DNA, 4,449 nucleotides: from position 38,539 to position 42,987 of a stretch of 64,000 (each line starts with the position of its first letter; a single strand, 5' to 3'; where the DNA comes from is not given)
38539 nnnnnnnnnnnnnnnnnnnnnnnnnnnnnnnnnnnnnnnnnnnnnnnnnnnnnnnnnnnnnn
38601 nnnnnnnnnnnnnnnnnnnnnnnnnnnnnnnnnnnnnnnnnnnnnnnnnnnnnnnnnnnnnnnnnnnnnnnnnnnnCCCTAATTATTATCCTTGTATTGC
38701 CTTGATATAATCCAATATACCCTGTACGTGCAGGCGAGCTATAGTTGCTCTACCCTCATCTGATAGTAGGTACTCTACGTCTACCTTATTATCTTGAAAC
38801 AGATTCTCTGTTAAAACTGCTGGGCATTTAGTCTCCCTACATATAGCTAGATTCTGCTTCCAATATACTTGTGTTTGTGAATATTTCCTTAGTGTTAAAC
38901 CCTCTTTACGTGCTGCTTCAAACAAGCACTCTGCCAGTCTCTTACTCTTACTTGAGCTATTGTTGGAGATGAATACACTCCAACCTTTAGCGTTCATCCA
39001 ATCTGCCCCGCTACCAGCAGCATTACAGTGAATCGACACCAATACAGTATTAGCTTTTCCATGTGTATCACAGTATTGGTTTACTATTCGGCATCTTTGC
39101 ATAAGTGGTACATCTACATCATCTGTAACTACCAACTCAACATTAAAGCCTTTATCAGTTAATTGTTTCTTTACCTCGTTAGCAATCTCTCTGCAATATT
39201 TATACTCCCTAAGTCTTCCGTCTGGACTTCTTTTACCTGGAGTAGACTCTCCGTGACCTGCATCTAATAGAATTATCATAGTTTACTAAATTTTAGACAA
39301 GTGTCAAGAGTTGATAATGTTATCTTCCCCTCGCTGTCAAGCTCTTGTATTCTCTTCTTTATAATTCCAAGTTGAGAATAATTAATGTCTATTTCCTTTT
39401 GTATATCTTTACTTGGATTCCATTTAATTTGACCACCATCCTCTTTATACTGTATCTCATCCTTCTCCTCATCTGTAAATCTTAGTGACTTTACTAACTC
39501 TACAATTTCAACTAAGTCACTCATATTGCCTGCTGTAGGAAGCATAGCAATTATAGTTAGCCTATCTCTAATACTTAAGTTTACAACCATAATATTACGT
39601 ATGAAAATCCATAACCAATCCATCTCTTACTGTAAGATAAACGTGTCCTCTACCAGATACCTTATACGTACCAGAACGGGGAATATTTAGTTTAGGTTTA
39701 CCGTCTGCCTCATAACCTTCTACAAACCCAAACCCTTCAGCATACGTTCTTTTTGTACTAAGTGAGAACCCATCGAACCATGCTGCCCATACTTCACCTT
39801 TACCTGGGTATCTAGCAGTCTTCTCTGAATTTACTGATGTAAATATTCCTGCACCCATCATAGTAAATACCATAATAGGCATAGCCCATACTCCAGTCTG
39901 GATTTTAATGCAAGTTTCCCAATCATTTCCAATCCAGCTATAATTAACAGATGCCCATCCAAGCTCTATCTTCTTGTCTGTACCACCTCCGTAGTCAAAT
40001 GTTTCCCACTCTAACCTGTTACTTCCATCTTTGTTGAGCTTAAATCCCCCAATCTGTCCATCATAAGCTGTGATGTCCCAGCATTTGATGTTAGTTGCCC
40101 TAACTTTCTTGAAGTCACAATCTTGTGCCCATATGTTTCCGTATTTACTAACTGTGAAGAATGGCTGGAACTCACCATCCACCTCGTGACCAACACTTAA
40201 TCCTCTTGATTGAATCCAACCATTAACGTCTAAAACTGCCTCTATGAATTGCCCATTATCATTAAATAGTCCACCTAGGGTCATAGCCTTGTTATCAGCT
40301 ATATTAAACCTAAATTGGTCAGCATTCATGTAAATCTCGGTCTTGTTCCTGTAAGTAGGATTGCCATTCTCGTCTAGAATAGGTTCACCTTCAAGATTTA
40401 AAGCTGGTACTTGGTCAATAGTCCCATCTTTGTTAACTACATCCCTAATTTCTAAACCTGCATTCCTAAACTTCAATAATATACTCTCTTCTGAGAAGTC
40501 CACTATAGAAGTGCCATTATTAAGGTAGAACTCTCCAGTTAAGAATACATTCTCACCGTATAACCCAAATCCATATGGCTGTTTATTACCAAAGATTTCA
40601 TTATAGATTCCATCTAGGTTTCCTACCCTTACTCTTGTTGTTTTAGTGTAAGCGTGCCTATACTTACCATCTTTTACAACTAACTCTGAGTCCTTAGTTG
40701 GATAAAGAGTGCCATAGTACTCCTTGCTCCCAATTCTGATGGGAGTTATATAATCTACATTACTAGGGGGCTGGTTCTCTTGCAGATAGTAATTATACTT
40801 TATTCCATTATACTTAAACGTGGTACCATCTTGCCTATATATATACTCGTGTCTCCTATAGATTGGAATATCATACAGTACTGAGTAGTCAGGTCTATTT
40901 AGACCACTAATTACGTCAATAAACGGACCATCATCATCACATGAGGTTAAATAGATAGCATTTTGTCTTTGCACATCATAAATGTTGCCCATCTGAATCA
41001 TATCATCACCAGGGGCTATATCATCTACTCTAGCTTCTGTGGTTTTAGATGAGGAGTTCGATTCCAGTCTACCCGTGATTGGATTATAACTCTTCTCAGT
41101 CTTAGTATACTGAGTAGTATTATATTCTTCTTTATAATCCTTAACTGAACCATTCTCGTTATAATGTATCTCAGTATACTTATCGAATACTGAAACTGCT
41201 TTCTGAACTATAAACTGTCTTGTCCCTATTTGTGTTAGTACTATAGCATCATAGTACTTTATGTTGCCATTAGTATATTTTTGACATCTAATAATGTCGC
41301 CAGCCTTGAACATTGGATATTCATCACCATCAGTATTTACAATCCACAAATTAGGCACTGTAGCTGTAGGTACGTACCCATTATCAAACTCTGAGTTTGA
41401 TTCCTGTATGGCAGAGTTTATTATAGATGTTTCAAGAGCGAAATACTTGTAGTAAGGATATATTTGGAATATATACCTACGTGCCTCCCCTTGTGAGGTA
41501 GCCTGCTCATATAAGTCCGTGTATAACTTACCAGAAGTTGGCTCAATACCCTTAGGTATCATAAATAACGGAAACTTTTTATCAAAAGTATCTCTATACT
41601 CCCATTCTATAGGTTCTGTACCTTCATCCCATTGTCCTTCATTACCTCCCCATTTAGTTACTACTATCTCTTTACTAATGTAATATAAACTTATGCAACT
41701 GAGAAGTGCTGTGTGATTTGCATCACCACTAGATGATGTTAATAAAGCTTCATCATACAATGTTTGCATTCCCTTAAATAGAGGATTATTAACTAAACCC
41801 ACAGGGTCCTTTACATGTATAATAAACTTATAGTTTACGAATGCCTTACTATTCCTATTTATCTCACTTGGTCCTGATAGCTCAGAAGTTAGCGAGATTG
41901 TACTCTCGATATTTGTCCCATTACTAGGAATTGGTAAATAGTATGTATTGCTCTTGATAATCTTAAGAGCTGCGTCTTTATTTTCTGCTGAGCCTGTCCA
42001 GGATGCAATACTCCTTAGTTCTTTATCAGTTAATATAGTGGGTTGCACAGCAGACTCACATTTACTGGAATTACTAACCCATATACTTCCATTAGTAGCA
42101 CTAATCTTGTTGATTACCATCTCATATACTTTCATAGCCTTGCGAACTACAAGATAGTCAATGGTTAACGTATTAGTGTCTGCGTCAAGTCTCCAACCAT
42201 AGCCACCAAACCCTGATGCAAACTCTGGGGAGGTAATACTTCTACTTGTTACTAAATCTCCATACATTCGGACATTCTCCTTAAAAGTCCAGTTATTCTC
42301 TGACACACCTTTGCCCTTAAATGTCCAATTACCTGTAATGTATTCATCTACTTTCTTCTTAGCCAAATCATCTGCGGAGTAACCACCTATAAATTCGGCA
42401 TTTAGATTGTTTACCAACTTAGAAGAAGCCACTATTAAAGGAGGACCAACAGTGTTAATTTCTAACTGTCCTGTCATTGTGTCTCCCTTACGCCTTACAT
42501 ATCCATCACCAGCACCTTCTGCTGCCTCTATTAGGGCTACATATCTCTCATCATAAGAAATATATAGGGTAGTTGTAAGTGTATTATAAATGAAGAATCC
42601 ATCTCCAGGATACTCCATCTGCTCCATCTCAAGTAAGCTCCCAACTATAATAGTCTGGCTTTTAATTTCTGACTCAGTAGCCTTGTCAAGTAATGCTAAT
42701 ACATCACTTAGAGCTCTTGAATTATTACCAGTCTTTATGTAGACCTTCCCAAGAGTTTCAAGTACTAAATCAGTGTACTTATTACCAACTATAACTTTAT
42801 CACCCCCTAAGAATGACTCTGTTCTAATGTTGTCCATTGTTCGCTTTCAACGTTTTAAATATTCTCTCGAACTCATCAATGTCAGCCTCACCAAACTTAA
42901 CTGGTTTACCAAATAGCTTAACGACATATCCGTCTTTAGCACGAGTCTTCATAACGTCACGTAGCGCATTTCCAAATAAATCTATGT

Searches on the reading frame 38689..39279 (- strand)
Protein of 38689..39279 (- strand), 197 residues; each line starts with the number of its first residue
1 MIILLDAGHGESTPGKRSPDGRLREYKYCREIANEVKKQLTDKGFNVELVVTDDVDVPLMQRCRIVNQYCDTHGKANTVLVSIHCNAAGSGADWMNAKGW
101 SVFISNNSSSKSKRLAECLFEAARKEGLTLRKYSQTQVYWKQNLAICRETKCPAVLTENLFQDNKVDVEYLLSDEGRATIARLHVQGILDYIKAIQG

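Call 56: search_protein_families(library=phrogs, proteins=[window:38689-39279:-], max_evalue=0.001)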
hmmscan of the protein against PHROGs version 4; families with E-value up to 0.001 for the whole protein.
window:38689-39279:- (197 aa): 4 families
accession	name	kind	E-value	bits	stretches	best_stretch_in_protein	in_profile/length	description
phrog_435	-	lysis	1.9e-48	166.8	1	1-193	113-286/556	endolysin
phrog_2742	-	lysis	2.8e-22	80.6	1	3-192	4-181/318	endolysin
phrog_12727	-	lysis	7.8e-11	42.8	1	3-193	165-343/393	endolysin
phrog_489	-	lysis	1.5e-05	25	1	3-171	167-333/459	endolysin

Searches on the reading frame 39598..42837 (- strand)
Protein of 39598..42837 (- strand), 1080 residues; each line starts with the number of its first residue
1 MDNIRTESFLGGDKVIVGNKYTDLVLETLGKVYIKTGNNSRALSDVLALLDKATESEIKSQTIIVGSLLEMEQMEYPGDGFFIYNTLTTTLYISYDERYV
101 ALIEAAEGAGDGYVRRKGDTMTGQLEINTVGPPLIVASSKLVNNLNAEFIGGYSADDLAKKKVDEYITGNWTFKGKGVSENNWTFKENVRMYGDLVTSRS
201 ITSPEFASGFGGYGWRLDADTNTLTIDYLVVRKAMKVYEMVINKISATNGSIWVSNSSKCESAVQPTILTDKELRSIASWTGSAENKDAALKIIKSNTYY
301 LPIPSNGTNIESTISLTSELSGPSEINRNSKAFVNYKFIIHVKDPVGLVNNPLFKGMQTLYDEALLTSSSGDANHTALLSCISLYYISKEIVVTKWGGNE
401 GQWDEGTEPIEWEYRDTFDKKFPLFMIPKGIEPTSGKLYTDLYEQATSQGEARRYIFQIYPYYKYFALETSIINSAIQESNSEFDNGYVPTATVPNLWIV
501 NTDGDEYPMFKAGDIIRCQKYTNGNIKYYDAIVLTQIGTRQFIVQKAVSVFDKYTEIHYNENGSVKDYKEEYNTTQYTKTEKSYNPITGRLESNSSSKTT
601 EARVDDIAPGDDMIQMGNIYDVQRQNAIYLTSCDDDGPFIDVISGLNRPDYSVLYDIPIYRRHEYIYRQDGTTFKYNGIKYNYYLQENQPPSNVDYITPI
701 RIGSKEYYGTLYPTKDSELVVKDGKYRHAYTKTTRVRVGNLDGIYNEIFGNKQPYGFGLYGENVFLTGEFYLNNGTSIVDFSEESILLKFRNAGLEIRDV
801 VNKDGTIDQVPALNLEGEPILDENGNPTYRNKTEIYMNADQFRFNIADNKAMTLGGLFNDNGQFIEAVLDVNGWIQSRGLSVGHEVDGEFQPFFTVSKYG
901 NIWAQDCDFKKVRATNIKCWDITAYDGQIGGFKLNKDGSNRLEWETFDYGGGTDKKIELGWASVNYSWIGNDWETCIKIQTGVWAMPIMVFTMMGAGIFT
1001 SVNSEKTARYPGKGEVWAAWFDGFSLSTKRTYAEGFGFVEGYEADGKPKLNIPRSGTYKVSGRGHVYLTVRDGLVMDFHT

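Call 56: search_protein_families(library=phrogs, proteins=[window:39598-42837:-], max_evalue=0.001)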
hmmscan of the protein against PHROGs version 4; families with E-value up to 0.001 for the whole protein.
window:39598-42837:- (1080 aa): 2 families
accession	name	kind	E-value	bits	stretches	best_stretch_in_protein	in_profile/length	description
phrog_33450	-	tail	1e-18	67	2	166-265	447-548/2038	tail fiber protein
phrog_26822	-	unknown function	0.00086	19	0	197-257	138-198/530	-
